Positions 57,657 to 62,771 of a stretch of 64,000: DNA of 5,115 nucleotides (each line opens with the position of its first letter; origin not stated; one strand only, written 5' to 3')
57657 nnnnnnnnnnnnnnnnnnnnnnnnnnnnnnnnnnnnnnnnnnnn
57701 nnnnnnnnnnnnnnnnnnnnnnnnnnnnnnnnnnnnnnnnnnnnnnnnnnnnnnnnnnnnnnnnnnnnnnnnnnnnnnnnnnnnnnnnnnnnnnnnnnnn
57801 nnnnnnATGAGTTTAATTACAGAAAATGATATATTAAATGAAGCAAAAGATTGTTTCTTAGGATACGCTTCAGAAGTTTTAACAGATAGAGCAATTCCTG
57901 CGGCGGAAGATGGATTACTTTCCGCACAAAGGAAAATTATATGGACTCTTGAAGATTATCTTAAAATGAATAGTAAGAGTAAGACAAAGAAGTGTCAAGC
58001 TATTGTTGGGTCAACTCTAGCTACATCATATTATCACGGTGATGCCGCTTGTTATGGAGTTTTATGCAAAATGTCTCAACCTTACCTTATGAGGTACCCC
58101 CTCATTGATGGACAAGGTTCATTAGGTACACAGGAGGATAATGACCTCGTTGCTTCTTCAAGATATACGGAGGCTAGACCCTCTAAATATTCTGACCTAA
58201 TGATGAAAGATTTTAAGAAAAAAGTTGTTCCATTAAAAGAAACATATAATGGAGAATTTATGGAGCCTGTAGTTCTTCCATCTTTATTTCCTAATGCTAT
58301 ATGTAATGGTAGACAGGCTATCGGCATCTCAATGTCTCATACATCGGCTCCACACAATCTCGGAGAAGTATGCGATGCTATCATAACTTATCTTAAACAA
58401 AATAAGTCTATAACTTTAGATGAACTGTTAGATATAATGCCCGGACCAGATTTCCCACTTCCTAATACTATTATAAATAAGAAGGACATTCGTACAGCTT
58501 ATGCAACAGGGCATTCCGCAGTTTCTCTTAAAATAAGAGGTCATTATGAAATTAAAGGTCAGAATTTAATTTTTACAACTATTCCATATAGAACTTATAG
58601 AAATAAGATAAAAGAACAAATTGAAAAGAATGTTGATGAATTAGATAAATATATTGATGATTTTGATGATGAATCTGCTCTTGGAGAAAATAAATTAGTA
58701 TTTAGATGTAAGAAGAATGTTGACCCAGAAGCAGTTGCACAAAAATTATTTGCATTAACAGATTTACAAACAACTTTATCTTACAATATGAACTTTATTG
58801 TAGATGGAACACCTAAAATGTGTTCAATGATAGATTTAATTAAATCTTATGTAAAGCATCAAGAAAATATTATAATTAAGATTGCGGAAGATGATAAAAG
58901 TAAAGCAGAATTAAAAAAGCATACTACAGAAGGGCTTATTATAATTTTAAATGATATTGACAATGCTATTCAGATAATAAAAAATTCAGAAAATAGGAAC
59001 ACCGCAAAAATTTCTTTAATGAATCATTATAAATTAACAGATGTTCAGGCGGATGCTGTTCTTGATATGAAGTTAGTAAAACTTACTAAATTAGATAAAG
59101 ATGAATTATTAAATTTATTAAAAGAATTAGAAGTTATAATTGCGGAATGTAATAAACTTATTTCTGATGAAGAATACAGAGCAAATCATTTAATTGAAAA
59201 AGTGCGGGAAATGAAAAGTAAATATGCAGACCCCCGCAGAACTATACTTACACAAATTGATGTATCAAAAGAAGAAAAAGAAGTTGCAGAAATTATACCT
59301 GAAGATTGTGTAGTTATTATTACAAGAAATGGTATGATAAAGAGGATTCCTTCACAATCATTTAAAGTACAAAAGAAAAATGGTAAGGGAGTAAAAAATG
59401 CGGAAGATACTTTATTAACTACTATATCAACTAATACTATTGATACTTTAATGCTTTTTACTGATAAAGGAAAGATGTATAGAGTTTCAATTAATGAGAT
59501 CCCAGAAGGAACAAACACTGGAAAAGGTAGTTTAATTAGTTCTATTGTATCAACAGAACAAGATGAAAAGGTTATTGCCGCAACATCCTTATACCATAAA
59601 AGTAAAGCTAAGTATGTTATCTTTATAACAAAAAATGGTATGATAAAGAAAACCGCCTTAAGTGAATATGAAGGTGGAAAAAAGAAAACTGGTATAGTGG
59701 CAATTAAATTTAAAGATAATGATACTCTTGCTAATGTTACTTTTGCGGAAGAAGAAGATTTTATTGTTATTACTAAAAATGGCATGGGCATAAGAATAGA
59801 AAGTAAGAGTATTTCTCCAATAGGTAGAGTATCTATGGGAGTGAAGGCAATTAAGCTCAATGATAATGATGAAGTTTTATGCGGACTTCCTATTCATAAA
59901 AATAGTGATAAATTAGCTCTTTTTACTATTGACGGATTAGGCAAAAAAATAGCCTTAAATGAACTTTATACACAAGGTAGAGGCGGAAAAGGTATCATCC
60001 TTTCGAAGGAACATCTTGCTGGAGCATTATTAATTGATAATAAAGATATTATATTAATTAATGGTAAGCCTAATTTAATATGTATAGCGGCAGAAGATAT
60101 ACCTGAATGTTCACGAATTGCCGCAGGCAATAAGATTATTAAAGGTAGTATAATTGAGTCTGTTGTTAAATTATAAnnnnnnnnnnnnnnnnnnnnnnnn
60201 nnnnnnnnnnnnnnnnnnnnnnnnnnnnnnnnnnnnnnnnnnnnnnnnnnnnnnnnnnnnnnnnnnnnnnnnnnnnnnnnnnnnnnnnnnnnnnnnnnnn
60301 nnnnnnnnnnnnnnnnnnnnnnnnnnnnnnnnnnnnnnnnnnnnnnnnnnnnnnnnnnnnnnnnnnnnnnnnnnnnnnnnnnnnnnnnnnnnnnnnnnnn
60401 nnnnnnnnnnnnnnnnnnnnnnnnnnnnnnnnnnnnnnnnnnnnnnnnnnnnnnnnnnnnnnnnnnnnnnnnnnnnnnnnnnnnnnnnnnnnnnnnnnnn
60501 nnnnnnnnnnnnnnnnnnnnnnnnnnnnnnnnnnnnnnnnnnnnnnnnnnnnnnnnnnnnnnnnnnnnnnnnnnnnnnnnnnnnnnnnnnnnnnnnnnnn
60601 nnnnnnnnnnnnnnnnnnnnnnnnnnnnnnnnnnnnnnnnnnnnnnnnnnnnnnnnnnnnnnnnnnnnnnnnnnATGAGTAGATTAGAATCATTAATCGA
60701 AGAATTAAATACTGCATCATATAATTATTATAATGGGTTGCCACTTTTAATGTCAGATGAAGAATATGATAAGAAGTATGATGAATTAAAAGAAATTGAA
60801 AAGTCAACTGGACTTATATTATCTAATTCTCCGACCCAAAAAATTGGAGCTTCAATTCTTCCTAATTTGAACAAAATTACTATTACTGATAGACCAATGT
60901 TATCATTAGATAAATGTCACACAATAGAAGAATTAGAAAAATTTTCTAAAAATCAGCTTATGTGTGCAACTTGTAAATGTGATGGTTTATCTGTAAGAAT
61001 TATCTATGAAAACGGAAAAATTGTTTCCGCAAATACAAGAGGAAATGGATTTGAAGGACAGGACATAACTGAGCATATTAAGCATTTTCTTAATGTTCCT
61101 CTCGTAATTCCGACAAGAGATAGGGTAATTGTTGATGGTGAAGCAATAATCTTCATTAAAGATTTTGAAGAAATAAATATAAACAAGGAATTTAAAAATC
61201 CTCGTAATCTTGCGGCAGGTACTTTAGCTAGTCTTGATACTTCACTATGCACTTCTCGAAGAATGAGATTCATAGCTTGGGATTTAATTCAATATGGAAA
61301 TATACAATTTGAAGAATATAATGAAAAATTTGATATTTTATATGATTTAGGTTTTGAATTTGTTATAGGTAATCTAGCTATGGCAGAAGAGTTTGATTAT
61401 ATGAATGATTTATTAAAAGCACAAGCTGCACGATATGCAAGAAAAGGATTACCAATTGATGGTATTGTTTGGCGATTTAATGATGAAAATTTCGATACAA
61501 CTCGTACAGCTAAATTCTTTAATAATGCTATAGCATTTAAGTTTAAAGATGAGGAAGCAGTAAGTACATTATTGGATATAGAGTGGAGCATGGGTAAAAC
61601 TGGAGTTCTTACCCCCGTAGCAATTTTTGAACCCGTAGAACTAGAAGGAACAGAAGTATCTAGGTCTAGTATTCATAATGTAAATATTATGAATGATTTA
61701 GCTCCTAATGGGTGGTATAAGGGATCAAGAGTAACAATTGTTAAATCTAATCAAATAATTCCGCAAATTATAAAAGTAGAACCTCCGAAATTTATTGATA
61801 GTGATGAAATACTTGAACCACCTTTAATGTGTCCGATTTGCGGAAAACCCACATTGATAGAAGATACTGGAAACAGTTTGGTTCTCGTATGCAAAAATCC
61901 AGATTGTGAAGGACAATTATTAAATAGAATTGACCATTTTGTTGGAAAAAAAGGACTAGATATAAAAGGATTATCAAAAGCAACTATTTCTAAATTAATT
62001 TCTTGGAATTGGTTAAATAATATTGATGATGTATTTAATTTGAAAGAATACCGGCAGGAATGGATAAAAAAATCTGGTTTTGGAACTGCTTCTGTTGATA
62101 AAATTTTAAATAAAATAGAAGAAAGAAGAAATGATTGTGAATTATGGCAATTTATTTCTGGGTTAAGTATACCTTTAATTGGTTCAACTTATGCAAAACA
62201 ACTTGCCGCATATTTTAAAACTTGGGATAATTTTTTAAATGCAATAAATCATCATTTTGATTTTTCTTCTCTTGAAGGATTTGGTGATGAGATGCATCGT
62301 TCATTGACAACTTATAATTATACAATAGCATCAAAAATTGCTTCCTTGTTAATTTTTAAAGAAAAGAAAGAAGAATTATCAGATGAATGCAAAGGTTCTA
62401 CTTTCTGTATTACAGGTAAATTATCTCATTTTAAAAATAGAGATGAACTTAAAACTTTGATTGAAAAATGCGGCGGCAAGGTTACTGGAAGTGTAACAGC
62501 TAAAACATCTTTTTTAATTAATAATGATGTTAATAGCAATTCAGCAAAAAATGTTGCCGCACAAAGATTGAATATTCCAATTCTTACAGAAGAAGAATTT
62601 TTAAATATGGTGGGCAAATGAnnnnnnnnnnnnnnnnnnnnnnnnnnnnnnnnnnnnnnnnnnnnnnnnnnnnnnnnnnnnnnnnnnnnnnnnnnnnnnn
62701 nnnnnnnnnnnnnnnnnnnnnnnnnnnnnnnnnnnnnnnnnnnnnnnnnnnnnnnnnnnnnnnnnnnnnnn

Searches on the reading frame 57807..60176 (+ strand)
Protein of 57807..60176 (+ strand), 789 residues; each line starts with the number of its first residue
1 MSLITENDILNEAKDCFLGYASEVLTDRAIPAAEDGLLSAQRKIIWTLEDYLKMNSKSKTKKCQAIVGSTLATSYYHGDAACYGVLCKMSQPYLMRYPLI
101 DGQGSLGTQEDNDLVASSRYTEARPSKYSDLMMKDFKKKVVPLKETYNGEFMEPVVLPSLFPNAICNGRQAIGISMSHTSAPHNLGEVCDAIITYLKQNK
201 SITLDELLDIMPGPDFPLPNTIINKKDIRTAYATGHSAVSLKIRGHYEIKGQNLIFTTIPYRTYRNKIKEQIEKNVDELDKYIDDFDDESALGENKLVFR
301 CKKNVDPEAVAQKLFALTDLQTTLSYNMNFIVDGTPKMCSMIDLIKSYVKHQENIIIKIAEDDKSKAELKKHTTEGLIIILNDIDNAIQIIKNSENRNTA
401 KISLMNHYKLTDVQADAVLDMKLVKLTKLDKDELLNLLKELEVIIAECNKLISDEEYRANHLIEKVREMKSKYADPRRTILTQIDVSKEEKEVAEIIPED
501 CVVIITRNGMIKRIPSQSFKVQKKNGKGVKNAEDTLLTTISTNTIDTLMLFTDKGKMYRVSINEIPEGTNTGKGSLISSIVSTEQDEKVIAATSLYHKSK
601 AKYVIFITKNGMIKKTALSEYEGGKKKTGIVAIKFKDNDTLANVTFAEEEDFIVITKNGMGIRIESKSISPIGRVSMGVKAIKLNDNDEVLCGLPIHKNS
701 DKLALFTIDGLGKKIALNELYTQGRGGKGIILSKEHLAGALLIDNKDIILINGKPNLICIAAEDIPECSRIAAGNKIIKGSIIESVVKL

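Call 16: search_protein_families(library=pfam, proteins=[window:57807-60176:+], max_evalue=0.001)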
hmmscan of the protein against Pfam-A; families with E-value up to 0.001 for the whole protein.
window:57807-60176:+ (789 aa): 2 families
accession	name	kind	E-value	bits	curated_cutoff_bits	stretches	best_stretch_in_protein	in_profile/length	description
PF00521.26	DNA_topoisoIV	-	1.4e-101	340.9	31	1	28-464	1-429/432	DNA gyrase/topoisomerase IV, subunit A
PF03989.18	DNA_gyraseA_C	-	9.2e-42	140.7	27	4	651-690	2-41/48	DNA gyrase C-terminal domain, beta-propeller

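Call 72: search_dna_similar(query=window:57807-60176:+, collection=phages, mode=protein, max_rows=12)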
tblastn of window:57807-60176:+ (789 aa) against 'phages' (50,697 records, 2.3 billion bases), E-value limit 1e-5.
Records with a match: 1691; places in all: 1694; records where one place covers at least 80% of the query: 77.
Best place of each record, by identity: <60% 1691.
By first word of the organism name: Escherichia 620; Klebsiella 173; Shigella 83; Acinetobacter 75; Aeromonas 66; Erwinia 65; Bacteriophage 52; Enterobacteria 48; Bacillus 46; Vibrio 42; and 54 more.
By host as written in the record: Escherichia coli 265; - 217; Erwinia amylovora 46; Klebsiella pneumoniae 41; Escherichia coli B 28; Escherichia coli O157:H7 27; Aeromonas salmonicida 23; Shigella sp. 21; and 444 more.
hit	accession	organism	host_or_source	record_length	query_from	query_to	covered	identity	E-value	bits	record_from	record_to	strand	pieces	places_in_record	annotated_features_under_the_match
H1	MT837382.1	Bacteriophage sp.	human fecal samples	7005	4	730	92%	35.2%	2e-108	370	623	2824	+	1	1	record has no annotation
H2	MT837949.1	Bacteriophage sp.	human fecal samples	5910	4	730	92%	35.0%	7e-116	391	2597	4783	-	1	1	record has no annotation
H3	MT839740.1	Bacteriophage sp.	human fecal samples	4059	12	734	92%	35.1%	2e-119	395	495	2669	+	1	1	record has no annotation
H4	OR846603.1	Enterococcus phage Efs 1-1-1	Enterococcus faecalis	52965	4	730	92%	34.2%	1e-104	359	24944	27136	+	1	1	record has no annotation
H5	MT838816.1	Bacteriophage sp.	human fecal samples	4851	4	730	92%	34.2%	2e-107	366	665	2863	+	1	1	record has no annotation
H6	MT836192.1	Bacteriophage sp.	human fecal samples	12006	2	730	92%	33.5%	3e-112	382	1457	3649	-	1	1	record has no annotation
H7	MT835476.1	Bacteriophage sp.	human fecal samples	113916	1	730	93%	33.3%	4e-101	349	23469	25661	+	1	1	record has no annotation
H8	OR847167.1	Listeria phage LM 4-11-1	Listeria monocytogenes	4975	4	730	92%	33.3%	5e-103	353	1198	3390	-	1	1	record has no annotation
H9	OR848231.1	Listeria phage LM 4-14-1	Listeria monocytogenes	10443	4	730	92%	33.2%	5e-110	375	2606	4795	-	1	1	record has no annotation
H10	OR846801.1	Listeria phage LM 4-11-1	Listeria monocytogenes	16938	4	730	92%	33.2%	6e-110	375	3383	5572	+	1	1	record has no annotation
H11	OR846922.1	Listeria phage LM 4-11-1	Listeria monocytogenes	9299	4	730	92%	33.2%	7e-110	375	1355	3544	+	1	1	record has no annotation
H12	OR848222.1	Listeria phage LM 4-14-1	Listeria monocytogenes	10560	4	730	92%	33.2%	7e-110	375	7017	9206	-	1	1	record has no annotation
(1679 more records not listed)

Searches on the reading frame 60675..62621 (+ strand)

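Call 16: search_protein_families(library=pfam, proteins=[window:60675-62621:+], max_evalue=0.001)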
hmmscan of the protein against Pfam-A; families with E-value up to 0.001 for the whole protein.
window:60675-62621:+ (648 aa): 6 families
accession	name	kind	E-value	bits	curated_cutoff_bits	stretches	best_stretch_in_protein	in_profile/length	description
PF01653.23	DNA_ligase_aden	-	1.2e-38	133.5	27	1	72-292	10-252/253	NAD-dependent DNA ligase adenylation domain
PF03120.22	DNA_ligase_OB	-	1e-19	70.6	32.9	1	297-370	2-72/79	NAD-dependent DNA ligase OB-fold domain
PF00533.33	BRCT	-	2e-13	50.8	21.3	1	571-645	5-77/78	BRCA1 C Terminus (BRCT) domain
PF12826.13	HHH_2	-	2.8e-06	27.8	27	1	493-547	2-54/64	Helix-hairpin-helix motif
PF12738.14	PTCB-BRCT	-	9.1e-06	26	22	1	587-638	11-60/63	twin BRCT domain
PF16589.12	BRCT_2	-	4.8e-05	24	27.3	1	574-637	5-65/86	BRCT domain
